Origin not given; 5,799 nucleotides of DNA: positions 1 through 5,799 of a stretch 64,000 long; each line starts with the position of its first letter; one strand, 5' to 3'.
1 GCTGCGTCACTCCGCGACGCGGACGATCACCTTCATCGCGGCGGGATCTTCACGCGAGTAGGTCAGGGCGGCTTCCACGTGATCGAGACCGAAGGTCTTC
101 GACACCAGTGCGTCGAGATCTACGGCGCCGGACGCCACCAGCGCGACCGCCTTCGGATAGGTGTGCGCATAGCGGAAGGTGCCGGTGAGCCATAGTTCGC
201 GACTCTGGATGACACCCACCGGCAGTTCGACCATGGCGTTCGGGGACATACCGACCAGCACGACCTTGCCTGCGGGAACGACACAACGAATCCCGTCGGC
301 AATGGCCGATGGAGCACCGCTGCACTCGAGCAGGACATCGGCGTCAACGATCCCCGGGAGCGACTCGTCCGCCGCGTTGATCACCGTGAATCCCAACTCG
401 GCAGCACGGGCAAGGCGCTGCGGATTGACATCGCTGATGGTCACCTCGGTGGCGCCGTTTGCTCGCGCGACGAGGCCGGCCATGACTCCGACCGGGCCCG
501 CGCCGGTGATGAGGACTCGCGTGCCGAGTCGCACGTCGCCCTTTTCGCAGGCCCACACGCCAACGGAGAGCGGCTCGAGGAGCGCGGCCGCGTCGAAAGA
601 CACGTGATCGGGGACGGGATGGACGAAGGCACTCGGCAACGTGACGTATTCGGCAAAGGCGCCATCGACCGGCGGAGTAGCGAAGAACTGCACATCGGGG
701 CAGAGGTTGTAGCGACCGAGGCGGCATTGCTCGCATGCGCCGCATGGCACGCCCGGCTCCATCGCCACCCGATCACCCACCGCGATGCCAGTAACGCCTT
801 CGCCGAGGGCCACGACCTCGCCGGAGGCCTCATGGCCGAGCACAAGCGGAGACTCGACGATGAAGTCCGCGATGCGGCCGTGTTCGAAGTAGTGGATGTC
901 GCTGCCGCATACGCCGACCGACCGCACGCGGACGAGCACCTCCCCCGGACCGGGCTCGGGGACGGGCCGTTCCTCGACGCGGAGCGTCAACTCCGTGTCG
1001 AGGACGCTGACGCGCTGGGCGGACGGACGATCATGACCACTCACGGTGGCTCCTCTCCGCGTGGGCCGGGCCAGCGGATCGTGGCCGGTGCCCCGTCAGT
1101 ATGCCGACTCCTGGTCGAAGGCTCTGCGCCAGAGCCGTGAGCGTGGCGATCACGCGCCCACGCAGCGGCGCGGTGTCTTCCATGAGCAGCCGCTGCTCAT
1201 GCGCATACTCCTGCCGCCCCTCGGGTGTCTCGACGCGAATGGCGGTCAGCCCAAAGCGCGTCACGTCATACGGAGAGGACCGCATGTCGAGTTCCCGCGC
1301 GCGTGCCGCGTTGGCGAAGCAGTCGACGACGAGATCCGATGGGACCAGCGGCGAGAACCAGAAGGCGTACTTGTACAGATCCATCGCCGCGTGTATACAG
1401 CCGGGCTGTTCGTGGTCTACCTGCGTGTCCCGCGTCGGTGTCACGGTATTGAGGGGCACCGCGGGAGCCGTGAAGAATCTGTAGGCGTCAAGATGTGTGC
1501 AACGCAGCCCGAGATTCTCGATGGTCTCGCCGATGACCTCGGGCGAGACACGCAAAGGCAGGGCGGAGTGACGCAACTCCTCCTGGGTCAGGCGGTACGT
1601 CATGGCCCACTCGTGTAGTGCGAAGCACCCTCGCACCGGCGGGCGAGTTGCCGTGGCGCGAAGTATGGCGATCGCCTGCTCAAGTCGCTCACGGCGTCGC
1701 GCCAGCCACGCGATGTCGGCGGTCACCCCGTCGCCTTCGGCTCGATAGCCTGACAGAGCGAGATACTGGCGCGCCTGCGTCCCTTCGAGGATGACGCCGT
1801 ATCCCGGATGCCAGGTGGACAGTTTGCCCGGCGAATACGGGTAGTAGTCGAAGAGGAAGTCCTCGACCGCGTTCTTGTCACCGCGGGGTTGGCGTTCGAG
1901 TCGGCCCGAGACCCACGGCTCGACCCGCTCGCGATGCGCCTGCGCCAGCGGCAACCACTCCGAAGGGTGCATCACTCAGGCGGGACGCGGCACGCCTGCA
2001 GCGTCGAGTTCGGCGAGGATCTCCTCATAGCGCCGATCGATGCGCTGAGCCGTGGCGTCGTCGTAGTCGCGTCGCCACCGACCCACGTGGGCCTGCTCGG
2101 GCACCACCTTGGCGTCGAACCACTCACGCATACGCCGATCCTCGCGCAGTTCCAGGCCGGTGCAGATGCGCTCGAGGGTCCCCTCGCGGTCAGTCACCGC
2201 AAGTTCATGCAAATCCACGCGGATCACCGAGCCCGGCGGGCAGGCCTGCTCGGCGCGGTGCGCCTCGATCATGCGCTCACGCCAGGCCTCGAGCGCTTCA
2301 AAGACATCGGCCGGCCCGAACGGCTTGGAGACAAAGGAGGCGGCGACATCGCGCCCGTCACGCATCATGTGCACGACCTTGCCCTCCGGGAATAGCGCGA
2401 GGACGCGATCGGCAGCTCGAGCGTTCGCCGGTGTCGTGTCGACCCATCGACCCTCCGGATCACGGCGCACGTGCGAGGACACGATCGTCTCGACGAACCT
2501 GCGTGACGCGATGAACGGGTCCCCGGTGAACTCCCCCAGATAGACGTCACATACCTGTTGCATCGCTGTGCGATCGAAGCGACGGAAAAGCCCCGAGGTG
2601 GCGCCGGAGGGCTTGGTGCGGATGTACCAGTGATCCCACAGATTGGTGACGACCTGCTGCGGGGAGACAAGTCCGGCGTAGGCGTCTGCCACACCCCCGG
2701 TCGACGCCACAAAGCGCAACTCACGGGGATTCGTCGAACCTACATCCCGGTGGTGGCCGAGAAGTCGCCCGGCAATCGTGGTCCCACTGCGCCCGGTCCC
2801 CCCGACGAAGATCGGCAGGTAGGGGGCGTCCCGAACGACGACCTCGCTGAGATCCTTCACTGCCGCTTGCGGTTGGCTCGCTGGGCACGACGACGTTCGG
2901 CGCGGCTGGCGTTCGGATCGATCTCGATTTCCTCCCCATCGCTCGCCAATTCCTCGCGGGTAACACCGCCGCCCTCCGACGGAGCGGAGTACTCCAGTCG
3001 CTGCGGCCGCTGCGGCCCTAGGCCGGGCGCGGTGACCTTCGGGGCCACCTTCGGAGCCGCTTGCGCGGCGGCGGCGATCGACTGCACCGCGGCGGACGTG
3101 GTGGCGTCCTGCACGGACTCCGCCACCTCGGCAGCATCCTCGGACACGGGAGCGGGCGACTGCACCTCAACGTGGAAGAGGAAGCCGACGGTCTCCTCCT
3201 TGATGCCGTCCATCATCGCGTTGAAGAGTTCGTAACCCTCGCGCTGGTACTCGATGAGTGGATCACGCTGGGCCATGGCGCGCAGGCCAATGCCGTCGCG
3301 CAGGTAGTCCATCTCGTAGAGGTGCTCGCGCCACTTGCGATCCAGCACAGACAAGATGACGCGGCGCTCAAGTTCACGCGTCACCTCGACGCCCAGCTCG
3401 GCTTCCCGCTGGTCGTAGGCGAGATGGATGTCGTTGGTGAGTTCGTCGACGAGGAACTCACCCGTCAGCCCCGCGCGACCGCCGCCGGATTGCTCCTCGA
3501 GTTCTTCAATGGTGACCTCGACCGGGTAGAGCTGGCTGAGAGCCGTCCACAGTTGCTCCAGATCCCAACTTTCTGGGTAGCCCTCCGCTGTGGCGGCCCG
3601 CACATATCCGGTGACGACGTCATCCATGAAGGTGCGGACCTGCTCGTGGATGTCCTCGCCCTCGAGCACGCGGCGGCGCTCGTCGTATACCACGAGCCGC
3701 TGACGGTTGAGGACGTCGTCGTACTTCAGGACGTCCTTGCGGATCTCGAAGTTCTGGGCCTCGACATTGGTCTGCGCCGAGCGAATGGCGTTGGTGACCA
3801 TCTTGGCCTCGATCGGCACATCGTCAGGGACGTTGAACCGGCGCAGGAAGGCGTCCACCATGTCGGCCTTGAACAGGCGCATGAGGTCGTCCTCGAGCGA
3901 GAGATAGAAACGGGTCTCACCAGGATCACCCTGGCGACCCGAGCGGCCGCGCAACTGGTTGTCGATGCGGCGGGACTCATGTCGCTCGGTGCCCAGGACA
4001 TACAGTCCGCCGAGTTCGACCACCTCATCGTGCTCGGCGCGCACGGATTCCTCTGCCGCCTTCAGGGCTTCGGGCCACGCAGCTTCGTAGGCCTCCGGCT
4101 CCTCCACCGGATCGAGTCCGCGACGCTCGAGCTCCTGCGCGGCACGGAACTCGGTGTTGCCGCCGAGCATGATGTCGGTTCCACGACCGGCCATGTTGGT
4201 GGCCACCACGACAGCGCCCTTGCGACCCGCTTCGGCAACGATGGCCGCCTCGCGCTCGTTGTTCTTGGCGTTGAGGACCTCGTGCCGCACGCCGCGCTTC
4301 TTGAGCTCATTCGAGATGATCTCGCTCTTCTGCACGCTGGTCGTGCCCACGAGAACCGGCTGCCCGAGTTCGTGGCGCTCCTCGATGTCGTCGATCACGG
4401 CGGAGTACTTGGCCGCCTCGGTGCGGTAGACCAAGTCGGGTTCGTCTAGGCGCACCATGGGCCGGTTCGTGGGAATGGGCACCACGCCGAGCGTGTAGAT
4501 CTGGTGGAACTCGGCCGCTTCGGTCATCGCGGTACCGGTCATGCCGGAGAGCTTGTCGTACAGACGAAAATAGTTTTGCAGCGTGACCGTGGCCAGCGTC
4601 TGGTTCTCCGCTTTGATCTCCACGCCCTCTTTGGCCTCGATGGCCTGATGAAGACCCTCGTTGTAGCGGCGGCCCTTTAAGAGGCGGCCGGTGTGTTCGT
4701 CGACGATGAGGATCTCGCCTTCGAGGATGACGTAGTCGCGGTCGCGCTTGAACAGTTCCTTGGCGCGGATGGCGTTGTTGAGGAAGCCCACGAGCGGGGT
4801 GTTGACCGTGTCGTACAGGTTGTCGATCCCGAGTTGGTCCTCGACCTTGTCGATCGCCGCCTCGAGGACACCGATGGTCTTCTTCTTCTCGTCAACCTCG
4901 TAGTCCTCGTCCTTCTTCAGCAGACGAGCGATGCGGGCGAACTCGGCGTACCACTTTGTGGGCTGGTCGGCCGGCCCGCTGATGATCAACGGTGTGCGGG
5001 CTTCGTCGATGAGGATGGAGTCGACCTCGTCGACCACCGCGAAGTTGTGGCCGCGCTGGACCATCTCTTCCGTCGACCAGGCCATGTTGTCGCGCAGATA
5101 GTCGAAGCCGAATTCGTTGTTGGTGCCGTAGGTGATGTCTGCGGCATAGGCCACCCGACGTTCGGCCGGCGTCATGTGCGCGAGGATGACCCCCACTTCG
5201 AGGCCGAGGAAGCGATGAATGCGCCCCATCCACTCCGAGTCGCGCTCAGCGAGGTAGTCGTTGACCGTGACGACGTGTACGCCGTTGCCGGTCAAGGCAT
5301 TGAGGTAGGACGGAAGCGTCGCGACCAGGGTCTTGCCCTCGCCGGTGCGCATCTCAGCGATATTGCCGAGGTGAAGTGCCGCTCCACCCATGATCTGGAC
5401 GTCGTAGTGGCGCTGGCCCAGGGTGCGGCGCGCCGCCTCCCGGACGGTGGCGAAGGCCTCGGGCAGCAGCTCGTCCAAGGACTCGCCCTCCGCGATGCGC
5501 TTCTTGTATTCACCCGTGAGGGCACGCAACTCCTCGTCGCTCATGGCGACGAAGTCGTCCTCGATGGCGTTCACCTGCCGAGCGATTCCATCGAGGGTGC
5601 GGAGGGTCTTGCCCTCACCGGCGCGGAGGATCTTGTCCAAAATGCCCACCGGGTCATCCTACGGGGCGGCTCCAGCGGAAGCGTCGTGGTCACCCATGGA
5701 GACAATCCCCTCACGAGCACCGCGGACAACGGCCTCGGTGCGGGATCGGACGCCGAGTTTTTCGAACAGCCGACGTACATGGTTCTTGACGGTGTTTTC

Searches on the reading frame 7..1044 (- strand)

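Call 36: search_protein_families(library=pfam, proteins=[window:7-1044:-], max_evalue=0.00001)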
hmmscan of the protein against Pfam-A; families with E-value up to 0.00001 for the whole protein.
window:7-1044:- (345 aa): 3 families
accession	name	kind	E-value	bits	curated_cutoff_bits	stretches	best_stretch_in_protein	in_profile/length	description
PF08240.17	ADH_N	-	3.3e-33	114.5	23.5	1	32-146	1-104/104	Alcohol dehydrogenase GroES-like domain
PF00107.32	ADH_zinc_N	-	2.3e-20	73.3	31.8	1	184-304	1-128/129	Zinc-binding dehydrogenase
PF16912.11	Glu_dehyd_C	-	6e-14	52.5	34.9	1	152-341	3-209/211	Glucose dehydrogenase C-terminus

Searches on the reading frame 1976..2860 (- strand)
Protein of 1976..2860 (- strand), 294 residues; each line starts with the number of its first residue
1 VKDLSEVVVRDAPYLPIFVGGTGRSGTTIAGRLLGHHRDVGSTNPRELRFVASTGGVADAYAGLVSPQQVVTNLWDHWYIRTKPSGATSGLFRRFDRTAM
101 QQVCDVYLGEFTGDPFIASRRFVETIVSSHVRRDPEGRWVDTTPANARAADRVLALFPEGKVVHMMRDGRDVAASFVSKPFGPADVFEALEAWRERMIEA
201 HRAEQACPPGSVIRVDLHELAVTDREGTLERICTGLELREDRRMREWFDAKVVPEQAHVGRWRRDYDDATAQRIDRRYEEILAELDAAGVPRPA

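Call 36: search_protein_families(library=pfam, proteins=[window:1976-2860:-], max_evalue=0.00001)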
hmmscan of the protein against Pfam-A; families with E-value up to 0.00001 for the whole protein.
window:1976-2860:- (294 aa): 1 family
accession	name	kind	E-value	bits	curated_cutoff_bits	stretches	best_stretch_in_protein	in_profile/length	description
PF13469.12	Sulfotransfer_3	-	1.7e-24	87.7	27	1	16-239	1-213/216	Sulfotransferase family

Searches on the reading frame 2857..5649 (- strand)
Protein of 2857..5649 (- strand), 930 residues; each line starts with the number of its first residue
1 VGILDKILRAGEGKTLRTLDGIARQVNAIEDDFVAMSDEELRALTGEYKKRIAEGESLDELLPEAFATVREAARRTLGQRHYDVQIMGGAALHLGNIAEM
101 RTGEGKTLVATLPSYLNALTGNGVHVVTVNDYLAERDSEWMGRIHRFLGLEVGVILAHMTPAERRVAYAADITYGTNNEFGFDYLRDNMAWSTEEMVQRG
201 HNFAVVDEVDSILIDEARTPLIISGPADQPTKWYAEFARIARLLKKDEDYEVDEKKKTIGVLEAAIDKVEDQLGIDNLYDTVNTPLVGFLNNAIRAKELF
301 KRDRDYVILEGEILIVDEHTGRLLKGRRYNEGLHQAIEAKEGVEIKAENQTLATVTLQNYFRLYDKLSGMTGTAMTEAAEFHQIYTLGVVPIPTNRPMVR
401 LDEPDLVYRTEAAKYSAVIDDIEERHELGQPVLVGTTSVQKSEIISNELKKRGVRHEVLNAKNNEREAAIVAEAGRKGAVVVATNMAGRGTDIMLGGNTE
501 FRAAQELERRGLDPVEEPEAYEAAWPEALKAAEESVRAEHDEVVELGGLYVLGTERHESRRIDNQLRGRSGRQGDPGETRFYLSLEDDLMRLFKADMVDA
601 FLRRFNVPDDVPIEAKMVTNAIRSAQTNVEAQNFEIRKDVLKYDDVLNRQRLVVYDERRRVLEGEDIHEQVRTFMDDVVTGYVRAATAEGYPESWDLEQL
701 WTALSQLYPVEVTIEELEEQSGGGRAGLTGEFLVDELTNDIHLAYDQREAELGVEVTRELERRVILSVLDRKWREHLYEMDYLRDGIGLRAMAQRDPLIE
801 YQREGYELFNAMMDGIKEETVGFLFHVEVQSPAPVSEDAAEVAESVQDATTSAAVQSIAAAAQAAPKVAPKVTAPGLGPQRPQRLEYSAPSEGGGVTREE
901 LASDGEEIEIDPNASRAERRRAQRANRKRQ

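Call 36: search_protein_families(library=pfam, proteins=[window:2857-5649:-], max_evalue=0.00001)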
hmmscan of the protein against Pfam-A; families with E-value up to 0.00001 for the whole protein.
window:2857-5649:- (930 aa): 4 families
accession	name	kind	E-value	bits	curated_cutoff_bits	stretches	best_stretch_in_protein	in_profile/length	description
PF07517.20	SecA_DEAD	-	8.9e-129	429.3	24.6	1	6-381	3-289/290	SecA DEAD-like domain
PF21090.3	P-loop_SecA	-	2.1e-92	308.8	27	1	397-610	1-205/205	SecA P-loop domain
PF07516.18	SecA_SW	-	9.4e-72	241.7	26.7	1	612-828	1-200/200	SecA Wing and Scaffold domain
PF01043.26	SecA_PP_bind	-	2.6e-38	131.4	23.5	1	231-338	3-110/110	SecA preprotein cross-linking domain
